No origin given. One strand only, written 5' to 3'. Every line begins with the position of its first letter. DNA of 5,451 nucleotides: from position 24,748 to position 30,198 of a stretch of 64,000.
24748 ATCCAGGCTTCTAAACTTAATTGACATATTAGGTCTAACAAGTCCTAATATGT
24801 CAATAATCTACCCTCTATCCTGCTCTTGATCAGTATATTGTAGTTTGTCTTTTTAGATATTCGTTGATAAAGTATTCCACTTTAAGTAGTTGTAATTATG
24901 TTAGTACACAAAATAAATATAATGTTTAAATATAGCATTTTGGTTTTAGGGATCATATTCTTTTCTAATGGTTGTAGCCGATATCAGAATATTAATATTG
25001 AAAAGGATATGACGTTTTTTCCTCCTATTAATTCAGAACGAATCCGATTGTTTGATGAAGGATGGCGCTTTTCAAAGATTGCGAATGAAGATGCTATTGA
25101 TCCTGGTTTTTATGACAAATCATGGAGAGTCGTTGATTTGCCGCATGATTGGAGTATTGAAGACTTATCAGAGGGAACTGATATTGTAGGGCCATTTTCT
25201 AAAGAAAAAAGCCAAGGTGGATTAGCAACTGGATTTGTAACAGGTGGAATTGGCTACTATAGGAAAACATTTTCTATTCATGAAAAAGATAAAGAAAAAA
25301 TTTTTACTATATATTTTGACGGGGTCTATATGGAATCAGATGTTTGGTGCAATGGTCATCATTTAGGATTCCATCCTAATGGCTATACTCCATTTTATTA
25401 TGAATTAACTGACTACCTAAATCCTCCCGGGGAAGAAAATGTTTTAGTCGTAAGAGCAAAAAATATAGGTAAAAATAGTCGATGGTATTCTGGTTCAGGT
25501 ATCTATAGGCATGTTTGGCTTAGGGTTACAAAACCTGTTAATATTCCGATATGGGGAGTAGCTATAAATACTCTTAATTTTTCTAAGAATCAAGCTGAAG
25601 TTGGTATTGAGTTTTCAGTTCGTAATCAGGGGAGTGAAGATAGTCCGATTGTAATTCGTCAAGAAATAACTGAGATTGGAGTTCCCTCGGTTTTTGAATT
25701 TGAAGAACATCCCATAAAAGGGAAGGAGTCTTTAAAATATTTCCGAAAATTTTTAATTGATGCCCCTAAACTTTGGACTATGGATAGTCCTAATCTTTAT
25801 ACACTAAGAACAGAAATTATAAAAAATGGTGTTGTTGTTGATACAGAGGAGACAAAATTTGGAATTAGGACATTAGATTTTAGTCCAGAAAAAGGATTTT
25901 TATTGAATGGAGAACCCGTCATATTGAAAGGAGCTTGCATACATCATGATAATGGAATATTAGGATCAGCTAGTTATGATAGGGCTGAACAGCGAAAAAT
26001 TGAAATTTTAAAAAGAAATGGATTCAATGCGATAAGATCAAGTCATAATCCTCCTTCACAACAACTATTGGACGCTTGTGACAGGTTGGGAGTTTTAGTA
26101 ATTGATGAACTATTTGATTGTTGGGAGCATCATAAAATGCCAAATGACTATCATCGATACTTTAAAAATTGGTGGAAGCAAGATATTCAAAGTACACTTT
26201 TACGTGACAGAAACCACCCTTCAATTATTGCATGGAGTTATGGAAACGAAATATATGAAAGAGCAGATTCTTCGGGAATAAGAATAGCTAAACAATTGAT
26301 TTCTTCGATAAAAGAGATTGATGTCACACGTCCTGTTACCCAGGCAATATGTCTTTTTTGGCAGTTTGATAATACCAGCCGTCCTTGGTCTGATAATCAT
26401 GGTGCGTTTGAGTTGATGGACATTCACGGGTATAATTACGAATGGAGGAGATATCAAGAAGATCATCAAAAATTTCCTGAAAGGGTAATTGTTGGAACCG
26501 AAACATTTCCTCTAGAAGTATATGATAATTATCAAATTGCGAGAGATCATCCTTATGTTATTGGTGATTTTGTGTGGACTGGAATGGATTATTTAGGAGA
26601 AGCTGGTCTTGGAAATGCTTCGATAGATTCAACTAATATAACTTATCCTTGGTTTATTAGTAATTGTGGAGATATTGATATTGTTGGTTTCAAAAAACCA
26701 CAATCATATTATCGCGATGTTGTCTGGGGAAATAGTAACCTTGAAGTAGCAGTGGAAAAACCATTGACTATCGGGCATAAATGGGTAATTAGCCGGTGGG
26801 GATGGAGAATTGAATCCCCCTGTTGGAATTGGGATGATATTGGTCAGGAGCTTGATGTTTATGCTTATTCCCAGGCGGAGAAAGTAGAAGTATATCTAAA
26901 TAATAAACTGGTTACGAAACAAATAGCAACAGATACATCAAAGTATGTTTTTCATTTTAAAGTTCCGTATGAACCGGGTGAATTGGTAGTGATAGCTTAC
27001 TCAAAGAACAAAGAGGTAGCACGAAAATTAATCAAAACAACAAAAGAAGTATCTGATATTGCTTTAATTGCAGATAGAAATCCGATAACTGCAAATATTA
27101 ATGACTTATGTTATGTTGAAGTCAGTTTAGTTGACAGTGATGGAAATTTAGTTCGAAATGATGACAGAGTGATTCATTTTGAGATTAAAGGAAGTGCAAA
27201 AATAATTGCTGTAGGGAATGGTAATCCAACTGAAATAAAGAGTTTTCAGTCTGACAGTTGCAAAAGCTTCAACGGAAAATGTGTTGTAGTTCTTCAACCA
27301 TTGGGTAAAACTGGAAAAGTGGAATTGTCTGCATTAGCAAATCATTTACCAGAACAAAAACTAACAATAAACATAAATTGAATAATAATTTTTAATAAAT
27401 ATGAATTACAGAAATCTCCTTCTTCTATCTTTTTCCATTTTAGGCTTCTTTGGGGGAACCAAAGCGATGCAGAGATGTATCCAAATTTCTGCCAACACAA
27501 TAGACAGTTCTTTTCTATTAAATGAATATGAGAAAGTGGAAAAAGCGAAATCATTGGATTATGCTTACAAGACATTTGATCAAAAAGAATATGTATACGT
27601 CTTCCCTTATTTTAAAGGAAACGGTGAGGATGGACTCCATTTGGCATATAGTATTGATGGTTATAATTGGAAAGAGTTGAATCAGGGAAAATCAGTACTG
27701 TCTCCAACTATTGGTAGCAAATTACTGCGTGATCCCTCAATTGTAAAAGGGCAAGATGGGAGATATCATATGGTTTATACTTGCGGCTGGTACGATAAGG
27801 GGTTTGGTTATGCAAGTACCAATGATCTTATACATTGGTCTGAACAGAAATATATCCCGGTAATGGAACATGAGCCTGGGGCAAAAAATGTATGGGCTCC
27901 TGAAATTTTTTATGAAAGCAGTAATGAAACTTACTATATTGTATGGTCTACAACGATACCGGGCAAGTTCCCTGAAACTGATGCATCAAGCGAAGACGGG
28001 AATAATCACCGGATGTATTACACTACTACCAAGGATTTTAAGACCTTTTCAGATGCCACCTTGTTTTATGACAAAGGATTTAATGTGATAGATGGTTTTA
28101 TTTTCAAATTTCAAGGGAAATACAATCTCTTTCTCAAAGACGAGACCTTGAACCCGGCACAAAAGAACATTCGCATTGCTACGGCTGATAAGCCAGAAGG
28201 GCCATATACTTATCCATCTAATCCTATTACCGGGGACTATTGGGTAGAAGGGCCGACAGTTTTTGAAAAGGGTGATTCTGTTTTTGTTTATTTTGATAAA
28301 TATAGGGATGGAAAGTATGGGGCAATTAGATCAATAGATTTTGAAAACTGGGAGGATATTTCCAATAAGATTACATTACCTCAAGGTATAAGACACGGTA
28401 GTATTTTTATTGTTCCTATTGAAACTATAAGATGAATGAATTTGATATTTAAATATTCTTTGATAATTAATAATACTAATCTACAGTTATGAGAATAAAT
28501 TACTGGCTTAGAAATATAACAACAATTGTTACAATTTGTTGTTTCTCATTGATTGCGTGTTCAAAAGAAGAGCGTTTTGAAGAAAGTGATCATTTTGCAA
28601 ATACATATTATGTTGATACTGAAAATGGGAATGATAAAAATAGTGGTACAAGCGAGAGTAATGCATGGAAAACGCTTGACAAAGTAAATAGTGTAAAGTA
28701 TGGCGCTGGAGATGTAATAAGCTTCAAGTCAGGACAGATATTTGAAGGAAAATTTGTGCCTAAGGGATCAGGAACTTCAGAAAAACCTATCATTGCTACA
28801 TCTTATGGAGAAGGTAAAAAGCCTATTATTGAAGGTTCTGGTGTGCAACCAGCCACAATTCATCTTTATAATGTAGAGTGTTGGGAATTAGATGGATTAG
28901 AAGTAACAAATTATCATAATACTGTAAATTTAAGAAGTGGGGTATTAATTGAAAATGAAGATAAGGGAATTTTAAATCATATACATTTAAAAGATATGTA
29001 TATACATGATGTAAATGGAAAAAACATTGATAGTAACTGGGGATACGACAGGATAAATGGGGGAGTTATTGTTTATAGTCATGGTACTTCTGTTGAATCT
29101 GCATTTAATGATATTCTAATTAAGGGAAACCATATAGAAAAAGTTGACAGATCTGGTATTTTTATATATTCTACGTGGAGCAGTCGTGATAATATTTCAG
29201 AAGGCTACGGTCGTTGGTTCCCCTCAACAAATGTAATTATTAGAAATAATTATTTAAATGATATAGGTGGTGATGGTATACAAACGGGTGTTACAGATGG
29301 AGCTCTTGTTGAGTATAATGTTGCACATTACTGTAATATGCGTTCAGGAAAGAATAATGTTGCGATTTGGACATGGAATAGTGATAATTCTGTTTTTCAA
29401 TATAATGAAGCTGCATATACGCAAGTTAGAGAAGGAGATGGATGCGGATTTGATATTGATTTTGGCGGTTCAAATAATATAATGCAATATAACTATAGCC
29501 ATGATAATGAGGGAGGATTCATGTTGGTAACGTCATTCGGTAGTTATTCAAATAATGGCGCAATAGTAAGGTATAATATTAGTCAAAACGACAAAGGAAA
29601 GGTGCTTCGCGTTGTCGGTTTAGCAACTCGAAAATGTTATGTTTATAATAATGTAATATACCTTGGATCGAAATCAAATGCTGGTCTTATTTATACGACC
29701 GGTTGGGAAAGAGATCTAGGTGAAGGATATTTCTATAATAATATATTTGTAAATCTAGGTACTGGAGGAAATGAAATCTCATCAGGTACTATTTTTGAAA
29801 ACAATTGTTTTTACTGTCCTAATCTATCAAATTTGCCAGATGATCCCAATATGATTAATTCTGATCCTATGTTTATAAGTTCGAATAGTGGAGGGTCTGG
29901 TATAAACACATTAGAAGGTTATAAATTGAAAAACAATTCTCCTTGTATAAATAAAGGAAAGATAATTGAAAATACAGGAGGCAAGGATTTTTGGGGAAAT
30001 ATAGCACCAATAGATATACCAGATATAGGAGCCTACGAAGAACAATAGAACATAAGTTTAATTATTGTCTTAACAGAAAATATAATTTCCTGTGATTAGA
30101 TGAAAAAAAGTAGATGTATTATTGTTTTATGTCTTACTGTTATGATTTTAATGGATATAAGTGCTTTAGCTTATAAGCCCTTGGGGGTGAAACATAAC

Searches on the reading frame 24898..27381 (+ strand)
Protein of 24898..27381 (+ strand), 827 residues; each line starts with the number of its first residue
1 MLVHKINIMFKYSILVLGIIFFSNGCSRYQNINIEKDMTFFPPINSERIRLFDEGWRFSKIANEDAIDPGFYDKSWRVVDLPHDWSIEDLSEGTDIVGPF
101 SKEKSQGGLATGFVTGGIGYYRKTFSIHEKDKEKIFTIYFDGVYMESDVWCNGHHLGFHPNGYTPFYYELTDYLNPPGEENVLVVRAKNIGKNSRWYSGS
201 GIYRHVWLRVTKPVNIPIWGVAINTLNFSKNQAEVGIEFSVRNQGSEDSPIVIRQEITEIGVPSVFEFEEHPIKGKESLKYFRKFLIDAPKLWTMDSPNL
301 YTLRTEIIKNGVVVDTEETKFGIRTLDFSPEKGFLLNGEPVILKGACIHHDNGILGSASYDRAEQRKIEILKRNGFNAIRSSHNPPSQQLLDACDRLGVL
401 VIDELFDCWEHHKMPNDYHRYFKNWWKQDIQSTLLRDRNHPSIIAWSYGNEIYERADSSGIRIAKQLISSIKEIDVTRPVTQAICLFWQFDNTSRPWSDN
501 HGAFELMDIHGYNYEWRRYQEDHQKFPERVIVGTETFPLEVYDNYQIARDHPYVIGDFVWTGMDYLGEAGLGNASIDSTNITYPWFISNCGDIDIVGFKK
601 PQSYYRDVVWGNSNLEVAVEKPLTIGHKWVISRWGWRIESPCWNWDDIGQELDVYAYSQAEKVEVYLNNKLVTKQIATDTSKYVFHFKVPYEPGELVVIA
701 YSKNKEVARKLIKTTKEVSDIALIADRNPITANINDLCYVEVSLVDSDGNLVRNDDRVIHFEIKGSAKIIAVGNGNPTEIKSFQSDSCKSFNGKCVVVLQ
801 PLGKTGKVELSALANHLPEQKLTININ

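Call 5: search_protein_families(library=pfam, proteins=[window:24898-27381:+], max_evalue=0.001)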
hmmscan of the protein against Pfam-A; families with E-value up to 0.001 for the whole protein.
window:24898-27381:+ (827 aa): 6 families
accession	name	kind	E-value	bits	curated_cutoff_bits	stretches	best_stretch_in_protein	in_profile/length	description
PF18565.7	Glyco_hydro2_C5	-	2.9e-29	101.4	32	1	721-823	1-103/103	Glycoside hydrolase family 2 C-terminal domain 5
PF02836.23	Glyco_hydro_2_C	-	2.5e-25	89.7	21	1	332-482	6-160/302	Glycosyl hydrolases family 2, TIM barrel domain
PF02837.24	Glyco_hydro_2_N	-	1.3e-22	81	28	1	51-212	3-168/169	Glycosyl hydrolases family 2, sugar binding domain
PF16355.11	DUF4982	-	7.2e-16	58.3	23.9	1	649-708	1-61/61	Domain of unknown function (DUF4982)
PF00703.27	Glyco_hydro_2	-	9.6e-16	59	23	1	227-324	11-109/109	Glycosyl hydrolases family 2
PF22666.2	Glyco_hydro_2_N2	-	8.9e-06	26.3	27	1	120-189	51-119/167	Glycosyl hydrolase 2 galactose-binding domain-like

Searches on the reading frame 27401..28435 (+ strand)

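Call 4: search_protein_families(library=pfam, proteins=[window:27401-28435:+], max_evalue=0.01)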
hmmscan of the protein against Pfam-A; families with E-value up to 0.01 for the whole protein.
window:27401-28435:+ (344 aa): 2 families
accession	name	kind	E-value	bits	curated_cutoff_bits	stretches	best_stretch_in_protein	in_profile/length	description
PF04616.20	Glyco_hydro_43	-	4.1e-14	53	32.2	1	105-296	6-196/288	Glycosyl hydrolases family 43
PF22847.2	BT_3657-like_N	-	7.3e-06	26.3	27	1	63-154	22-118/168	Arabinosidase BT_3657-like, N-terminal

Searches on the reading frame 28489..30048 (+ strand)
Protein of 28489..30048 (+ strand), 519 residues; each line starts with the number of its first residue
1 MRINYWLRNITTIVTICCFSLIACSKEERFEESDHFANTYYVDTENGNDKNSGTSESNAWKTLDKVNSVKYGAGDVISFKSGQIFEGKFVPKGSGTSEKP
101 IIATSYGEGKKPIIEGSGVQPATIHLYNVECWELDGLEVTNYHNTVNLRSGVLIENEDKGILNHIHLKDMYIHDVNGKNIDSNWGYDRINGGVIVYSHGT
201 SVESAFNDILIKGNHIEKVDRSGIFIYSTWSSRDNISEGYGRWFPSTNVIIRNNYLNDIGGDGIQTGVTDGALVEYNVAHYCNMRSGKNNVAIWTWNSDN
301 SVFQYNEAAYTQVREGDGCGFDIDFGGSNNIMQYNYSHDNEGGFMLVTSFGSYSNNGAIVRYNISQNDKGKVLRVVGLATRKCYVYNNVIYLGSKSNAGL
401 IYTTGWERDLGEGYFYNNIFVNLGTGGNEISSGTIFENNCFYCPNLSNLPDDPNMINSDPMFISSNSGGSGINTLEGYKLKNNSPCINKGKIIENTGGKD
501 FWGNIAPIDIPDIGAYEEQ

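Call 4: search_protein_families(library=pfam, proteins=[window:28489-30048:+], max_evalue=0.01)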
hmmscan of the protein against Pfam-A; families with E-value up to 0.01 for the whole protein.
window:28489-30048:+ (519 aa): 0 families

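Call 36: search_solved_structures(query=window:28489-30048:+, max_evalue=0.01)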
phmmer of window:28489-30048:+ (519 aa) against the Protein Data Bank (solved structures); distinct sequences matched with E-value up to 0.01: 5.
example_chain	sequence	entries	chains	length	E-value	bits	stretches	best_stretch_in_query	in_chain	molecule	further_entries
7v6m_A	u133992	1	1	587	2.8e-52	181.3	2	37-288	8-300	Fibronectin type III domain-containing protein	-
6kqs_A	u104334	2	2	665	1.3e-32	116.4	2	148-392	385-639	lacto-N-biosidase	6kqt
7v6i_A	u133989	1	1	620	8.4e-28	100.5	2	149-517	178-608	Lacto-N-biosidase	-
5gqc_A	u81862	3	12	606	1.2e-27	100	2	149-516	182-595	Lacto-N-biosidase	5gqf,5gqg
24mr_A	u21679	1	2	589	1e-26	97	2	149-516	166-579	Lacto-N-biosidase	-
